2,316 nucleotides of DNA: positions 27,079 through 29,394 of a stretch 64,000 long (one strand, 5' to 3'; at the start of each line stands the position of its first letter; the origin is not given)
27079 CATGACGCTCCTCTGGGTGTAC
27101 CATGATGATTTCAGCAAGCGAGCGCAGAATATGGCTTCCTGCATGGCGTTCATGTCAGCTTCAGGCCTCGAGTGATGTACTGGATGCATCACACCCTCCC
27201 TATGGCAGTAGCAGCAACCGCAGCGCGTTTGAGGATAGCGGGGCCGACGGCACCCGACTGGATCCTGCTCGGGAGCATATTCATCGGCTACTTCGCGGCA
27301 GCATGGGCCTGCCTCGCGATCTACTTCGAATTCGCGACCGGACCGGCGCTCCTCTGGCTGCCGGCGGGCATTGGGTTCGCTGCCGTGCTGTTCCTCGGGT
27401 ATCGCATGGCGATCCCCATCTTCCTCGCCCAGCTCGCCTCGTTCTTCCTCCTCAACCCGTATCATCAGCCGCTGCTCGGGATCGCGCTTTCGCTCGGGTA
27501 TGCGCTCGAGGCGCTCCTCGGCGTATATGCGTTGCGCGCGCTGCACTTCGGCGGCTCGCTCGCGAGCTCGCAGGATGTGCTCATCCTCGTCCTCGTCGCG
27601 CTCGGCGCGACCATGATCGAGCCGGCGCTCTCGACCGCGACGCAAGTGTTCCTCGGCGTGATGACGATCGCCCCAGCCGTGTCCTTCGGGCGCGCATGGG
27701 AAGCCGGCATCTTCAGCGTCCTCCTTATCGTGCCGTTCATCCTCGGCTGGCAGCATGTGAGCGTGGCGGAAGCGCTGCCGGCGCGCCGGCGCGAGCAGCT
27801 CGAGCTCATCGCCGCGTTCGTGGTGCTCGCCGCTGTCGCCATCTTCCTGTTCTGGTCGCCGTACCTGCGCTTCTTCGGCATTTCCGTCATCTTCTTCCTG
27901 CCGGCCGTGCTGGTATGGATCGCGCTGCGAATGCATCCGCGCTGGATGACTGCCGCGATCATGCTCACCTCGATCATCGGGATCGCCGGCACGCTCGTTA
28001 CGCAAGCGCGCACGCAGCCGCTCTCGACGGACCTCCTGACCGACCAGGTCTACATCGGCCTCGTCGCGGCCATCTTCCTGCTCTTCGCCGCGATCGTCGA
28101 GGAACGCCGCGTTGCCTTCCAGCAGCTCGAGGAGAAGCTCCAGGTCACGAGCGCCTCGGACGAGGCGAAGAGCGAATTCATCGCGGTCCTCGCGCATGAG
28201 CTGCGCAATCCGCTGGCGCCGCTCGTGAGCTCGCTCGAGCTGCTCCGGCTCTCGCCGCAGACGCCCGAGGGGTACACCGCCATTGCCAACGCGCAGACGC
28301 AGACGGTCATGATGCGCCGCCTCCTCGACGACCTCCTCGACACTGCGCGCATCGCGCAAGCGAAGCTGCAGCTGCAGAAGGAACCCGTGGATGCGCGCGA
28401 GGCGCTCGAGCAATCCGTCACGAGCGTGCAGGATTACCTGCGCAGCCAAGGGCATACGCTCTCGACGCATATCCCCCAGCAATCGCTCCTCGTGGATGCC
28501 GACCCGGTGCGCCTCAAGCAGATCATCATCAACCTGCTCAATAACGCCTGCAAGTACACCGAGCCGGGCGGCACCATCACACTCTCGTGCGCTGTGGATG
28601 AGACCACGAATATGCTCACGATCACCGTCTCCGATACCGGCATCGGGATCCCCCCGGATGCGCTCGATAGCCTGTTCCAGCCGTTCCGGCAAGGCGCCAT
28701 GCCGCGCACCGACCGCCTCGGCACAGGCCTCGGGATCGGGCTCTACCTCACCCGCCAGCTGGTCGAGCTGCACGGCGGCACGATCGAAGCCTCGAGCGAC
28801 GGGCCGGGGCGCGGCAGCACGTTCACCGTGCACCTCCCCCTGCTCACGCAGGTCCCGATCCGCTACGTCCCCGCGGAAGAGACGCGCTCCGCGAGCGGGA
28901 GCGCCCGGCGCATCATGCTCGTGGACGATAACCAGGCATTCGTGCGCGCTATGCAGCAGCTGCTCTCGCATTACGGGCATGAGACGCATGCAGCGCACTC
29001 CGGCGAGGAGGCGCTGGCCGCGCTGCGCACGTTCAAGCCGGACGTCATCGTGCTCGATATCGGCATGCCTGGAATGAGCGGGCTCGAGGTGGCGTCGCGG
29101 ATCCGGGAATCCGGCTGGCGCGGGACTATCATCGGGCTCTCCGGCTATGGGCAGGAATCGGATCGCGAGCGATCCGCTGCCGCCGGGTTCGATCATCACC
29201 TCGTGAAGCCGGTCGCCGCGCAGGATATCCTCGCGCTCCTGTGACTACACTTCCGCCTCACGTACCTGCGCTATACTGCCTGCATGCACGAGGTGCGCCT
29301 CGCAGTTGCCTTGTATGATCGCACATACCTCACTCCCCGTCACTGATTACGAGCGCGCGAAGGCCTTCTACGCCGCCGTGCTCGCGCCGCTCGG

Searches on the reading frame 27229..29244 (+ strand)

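Call 58: search_protein_families(library=pfam, proteins=[window:27229-29244:+], max_evalue=0.0001)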
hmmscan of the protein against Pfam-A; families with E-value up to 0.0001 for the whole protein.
window:27229-29244:+ (671 aa): 4 families
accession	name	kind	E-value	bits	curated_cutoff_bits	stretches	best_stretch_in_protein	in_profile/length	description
PF02518.31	HATPase_c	-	8.1e-30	104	26.4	1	425-538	2-109/111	Histidine kinase-, DNA gyrase B-, and HSP90-like ATPase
PF00072.30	Response_reg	-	4.3e-25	88.5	30.2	1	562-670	1-109/111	Response regulator receiver domain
PF00512.31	HisKA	-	2.2e-13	50.5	26.9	1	313-376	1-64/66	His Kinase A (phospho-acceptor) domain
PF05231.19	MASE1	-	7.3e-06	25.7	29.8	1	16-294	4-299/299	MASE1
